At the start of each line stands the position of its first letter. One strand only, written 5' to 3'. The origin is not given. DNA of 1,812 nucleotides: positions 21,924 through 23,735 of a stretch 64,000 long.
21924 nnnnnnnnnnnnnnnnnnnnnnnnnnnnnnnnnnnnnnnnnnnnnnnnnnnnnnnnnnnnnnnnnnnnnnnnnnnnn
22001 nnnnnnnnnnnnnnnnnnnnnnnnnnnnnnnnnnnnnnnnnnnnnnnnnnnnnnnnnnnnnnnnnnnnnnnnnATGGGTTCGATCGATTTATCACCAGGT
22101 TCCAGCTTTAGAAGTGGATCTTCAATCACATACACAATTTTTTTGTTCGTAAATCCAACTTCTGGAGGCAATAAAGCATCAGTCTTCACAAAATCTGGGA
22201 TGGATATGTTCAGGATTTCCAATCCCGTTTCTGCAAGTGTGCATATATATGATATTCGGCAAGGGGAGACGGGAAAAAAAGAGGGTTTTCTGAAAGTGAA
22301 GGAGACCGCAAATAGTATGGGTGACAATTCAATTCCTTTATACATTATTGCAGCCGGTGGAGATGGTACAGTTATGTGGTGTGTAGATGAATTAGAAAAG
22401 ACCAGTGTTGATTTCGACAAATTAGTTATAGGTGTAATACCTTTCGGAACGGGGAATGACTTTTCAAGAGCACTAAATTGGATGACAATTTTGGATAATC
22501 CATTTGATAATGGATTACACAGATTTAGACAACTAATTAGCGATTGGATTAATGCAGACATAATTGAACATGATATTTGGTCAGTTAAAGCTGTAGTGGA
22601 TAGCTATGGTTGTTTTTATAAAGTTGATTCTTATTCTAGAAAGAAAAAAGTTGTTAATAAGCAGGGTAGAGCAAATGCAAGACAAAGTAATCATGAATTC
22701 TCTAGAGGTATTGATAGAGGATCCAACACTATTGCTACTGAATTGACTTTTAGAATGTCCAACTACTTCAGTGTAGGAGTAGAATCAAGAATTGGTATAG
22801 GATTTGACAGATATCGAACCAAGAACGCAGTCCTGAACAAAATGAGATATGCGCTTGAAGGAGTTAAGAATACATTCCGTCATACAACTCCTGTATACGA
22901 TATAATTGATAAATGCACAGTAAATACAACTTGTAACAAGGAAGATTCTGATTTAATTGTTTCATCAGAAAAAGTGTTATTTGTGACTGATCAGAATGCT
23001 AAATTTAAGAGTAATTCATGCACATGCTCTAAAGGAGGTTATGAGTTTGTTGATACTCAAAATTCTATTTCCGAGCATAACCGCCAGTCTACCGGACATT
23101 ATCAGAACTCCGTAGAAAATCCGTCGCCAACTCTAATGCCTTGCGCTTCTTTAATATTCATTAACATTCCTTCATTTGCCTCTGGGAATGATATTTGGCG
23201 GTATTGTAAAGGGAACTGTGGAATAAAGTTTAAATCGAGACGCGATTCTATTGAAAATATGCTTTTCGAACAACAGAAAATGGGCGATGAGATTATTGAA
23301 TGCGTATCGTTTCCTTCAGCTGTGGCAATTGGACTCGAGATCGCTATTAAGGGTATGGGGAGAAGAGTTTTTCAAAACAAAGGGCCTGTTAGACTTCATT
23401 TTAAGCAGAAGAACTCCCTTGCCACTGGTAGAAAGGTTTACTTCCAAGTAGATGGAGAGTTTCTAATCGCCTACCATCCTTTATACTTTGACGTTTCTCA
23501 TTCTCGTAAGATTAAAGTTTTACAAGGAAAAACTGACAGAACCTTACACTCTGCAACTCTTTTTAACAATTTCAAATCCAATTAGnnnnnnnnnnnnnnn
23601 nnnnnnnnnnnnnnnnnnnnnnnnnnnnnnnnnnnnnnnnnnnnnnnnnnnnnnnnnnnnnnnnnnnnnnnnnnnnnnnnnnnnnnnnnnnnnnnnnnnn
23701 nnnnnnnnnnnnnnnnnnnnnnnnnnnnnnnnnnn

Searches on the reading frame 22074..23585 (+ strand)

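Call 12: search_protein_families(library=pfam, proteins=[window:22074-23585:+], max_evalue=0.001)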
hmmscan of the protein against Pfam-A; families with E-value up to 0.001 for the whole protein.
window:22074-23585:+ (503 aa): 2 families
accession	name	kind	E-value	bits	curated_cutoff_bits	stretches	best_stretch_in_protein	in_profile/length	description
PF00609.24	DAGK_acc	-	6.8e-28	98.4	27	2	312-462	28-157/158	Diacylglycerol kinase accessory domain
PF00781.29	DAGK_cat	-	6.5e-17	61.7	23.6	1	22-138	2-103/125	Diacylglycerol kinase catalytic domain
